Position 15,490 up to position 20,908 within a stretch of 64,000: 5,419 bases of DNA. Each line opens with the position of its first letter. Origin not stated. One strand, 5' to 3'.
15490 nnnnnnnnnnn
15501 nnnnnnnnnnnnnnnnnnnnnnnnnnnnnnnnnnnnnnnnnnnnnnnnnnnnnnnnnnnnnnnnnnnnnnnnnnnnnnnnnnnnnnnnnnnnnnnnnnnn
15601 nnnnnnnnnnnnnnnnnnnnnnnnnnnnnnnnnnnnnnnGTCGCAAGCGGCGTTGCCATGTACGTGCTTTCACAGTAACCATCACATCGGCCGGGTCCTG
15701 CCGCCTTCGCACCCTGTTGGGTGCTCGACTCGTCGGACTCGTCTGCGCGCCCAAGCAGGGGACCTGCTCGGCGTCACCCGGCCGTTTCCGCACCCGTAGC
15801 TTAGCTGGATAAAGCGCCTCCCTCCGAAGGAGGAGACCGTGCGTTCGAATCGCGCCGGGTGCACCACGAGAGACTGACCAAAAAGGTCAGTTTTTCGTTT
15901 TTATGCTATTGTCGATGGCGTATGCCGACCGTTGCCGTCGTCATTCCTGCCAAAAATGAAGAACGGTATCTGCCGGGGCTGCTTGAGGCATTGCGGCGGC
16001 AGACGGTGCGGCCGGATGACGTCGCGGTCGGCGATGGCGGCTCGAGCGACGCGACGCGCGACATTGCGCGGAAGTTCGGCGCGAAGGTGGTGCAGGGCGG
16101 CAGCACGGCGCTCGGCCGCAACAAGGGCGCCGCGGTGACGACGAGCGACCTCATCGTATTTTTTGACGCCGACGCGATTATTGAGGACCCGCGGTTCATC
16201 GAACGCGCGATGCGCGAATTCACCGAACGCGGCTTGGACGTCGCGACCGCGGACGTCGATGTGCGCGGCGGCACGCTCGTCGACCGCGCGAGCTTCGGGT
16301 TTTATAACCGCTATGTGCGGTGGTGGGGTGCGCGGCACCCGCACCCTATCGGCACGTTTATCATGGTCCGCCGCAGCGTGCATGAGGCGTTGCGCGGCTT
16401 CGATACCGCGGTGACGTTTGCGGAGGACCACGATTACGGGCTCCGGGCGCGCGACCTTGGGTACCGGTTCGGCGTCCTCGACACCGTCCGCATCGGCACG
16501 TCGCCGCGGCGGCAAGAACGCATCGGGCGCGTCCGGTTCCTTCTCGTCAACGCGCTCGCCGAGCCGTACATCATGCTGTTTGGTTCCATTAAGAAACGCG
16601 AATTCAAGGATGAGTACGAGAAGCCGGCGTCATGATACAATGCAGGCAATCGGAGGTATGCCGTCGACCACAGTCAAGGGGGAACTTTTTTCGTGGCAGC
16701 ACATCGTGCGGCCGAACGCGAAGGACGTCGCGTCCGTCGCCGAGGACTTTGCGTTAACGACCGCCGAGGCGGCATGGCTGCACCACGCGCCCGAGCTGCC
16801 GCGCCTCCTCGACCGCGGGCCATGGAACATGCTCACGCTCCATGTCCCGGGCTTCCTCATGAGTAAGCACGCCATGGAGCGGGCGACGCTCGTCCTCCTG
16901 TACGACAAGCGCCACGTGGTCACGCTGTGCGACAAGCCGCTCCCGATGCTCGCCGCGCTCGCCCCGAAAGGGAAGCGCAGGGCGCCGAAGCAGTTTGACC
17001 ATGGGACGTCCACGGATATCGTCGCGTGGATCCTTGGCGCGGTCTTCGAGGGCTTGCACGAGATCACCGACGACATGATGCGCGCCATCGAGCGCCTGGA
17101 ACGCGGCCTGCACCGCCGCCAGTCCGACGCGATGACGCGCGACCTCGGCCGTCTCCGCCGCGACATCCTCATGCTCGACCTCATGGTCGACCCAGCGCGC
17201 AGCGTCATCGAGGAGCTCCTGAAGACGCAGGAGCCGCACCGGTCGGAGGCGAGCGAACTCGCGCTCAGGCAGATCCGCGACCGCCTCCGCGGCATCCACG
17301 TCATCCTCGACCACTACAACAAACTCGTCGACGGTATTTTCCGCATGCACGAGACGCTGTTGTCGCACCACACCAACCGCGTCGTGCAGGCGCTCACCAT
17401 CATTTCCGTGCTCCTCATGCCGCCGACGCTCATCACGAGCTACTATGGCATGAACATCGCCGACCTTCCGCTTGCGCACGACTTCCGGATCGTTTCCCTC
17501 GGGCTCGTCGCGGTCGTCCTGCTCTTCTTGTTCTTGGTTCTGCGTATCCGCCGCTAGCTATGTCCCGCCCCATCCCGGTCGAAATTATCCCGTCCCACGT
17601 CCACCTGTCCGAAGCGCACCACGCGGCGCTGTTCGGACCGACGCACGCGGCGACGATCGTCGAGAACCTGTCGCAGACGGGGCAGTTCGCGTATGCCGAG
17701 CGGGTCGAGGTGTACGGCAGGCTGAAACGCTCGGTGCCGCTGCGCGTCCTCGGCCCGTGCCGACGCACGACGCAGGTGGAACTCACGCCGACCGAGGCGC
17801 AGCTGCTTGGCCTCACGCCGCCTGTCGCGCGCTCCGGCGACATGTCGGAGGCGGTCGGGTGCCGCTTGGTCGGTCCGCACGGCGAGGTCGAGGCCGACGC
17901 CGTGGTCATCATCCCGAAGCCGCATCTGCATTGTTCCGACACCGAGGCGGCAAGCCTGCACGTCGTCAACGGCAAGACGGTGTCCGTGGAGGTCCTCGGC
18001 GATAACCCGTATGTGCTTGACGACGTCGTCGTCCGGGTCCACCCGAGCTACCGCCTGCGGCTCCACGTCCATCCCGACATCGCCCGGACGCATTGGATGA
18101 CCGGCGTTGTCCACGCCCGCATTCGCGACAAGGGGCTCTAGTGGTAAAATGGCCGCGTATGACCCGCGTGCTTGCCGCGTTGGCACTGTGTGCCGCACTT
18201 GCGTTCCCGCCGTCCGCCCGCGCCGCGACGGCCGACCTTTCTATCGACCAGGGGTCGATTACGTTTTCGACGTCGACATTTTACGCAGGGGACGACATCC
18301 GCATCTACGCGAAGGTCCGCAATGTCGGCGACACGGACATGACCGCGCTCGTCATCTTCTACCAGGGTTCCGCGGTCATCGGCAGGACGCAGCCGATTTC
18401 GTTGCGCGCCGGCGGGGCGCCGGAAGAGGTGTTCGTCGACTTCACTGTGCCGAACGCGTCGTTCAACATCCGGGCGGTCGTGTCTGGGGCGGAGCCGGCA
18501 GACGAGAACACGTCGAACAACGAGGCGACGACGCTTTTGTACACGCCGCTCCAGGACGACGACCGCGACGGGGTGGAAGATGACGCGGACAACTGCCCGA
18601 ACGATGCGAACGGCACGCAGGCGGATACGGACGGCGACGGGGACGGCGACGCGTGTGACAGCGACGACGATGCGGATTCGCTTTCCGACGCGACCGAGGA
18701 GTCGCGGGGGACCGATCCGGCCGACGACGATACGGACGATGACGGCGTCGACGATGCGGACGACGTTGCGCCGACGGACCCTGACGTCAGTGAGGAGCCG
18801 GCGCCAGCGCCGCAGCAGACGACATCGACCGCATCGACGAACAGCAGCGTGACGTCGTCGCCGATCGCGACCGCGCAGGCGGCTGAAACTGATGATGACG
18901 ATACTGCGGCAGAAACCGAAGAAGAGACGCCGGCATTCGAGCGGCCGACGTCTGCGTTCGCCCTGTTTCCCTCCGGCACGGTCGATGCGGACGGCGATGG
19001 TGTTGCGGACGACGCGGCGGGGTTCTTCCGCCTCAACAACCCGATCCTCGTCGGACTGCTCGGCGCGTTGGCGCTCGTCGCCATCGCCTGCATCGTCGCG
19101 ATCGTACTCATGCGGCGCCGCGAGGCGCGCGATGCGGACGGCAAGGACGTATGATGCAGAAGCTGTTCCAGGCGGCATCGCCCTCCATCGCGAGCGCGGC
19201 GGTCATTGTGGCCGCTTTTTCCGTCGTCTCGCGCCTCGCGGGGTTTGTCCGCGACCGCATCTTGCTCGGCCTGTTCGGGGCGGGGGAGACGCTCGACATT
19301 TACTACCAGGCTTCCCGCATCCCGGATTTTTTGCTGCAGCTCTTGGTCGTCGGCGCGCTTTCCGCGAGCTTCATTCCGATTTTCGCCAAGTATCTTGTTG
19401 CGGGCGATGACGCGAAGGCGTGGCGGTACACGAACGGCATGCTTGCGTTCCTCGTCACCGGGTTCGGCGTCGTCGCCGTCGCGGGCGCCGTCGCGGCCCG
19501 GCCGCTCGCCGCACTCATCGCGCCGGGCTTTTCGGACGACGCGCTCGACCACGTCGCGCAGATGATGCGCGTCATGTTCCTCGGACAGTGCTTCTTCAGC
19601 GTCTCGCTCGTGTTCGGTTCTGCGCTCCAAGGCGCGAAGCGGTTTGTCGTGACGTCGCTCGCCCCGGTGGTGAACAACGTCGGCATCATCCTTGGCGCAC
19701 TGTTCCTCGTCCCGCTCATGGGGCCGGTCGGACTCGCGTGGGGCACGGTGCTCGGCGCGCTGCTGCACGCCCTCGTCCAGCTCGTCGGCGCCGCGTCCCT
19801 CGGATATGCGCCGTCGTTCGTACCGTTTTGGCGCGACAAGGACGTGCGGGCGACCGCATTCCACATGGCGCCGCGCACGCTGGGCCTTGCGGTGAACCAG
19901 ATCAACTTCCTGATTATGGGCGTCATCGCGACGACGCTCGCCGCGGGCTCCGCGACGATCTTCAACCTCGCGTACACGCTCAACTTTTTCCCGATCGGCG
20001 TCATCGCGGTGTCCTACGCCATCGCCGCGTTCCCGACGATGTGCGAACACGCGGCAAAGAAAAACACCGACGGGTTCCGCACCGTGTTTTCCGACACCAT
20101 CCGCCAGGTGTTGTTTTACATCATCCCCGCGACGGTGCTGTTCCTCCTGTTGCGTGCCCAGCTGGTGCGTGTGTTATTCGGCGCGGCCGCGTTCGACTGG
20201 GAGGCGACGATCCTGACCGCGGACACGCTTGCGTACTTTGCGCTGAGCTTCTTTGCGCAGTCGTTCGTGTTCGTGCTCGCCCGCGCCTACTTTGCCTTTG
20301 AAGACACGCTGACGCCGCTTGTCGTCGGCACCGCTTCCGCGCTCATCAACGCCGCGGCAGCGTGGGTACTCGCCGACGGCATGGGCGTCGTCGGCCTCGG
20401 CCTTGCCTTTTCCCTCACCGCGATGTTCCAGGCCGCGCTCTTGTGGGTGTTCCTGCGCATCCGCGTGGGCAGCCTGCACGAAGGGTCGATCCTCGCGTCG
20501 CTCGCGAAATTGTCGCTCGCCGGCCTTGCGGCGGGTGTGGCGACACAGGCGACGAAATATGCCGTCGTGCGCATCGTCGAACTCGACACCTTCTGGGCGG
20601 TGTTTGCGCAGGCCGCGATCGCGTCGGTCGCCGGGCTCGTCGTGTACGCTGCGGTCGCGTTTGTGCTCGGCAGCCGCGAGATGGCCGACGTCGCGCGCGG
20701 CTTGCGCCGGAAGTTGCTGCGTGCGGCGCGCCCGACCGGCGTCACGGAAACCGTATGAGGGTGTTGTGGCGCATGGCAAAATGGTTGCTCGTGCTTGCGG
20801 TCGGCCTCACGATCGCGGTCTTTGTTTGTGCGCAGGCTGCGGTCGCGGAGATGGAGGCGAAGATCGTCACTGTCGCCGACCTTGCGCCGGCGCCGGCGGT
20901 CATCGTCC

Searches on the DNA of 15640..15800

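Call 68: search_rna_families(source=window, start=15640, end=15800, threshold=evalue, max_evalue=1)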
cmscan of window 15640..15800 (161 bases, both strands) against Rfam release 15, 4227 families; matches with E-value up to 1: 0.
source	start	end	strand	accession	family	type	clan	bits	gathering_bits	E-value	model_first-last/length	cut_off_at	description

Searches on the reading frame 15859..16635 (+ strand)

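Call 12: search_protein_families(library=pfam, max_evalue=0.01, proteins=[window:15859-16635:+])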
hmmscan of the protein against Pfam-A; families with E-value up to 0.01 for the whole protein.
window:15859-16635:+ (258 aa): 5 families
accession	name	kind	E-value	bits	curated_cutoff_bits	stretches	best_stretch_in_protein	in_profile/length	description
PF00535.33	Glycos_transf_2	-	1.3e-22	80.9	23.3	1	27-178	2-167/168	Glycosyl transferase family 2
PF13641.12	Glyco_tranf_2_3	-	5.9e-15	56.4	27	1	23-206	1-203/230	Glycosyltransferase like family 2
PF13632.12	Glyco_trans_2_3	-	6.3e-06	26.6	27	1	99-210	2-119/198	Glycosyl transferase family group 2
PF13506.12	Glyco_transf_21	-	0.00049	20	21.7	1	92-210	27-150/174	Glycosyl transferase family 21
PF10111.15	Glyco_tranf_2_2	-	0.01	15.8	27.3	0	82-110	68-96/276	Glycosyltransferase like family 2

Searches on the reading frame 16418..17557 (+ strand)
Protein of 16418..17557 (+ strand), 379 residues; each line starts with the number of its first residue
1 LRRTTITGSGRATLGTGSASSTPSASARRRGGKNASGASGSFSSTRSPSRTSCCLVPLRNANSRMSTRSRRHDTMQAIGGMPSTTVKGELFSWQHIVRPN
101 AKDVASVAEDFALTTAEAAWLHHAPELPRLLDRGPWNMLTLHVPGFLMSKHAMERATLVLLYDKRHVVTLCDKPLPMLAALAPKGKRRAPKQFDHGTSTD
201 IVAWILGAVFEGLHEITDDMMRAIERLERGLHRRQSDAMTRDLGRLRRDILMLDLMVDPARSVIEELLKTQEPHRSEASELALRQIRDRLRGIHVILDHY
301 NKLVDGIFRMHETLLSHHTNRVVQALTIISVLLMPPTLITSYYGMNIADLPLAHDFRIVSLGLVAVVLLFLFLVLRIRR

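Call 12: search_protein_families(library=pfam, max_evalue=0.01, proteins=[window:16418-17557:+])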
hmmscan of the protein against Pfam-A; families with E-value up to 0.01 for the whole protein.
window:16418-17557:+ (379 aa): 1 family
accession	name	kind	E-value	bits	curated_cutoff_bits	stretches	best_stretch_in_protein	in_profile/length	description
PF01544.23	CorA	-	2.2e-41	142.5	27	1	91-378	4-291/292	CorA-like Mg2+ transporter protein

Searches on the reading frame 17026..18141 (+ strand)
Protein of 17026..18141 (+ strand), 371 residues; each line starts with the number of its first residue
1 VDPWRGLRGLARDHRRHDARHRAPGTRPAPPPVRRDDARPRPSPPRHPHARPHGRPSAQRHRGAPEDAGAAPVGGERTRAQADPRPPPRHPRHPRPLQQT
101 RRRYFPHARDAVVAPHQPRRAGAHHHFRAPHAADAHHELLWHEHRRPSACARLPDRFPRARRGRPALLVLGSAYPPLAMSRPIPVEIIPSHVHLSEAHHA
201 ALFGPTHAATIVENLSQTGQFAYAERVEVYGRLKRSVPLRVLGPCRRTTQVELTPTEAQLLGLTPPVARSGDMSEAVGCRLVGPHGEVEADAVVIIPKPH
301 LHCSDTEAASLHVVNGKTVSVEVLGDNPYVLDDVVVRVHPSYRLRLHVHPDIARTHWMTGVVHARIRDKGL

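Call 12: search_protein_families(library=pfam, max_evalue=0.01, proteins=[window:17026-18141:+])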
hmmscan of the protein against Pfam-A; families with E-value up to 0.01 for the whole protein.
window:17026-18141:+ (371 aa): 1 family
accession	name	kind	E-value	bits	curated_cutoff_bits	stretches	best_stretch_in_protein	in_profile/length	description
PF06130.18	PTAC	-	1.8e-46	158.6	25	1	184-353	1-170/176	Phosphate propanoyltransferase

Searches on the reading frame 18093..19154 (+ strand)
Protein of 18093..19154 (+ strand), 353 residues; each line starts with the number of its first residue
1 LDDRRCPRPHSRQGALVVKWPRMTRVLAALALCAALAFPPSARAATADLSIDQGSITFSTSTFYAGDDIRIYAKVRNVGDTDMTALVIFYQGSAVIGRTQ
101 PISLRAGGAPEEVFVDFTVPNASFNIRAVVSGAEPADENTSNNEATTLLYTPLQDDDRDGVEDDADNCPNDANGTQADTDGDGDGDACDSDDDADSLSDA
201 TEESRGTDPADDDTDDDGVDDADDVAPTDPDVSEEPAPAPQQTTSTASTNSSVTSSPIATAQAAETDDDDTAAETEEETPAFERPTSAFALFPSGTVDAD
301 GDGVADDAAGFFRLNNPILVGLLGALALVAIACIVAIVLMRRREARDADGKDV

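Call 12: search_protein_families(library=pfam, max_evalue=0.01, proteins=[window:18093-19154:+])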
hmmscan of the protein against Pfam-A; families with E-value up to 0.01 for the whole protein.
window:18093-19154:+ (353 aa): 2 families
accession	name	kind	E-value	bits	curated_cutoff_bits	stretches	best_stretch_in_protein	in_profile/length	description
PF07705.17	CARDB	-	0.00017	22.2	22.7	1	47-146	2-100/101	CARDB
PF02412.23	TSP_3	-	0.00031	20.8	25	1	154-176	14-36/36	Thrombospondin type 3 repeat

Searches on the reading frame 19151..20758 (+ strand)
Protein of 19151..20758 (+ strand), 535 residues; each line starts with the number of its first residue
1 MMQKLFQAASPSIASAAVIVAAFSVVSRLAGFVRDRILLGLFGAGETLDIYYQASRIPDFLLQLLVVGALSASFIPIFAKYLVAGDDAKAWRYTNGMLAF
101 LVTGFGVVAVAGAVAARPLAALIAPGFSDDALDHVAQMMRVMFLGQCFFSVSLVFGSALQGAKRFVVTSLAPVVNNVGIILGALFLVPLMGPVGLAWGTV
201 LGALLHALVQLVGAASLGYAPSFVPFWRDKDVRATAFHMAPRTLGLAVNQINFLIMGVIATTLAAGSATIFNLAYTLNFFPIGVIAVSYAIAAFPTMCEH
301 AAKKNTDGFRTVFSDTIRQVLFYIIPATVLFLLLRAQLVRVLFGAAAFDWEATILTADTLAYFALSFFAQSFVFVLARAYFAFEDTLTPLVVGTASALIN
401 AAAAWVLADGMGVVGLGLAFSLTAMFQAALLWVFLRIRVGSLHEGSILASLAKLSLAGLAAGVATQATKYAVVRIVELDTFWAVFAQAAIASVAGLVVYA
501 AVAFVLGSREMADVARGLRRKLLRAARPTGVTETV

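Call 12: search_protein_families(library=pfam, max_evalue=0.01, proteins=[window:19151-20758:+])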
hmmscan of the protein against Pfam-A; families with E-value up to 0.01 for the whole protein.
window:19151-20758:+ (535 aa): 2 families
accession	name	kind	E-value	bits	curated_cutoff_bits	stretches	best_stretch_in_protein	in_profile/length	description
PF03023.19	MurJ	-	5.9e-80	269.5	27.4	1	41-468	4-433/451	Lipid II flippase MurJ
PF01554.23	MatE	-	9.7e-07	29.1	24.9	2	250-406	10-161/161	MatE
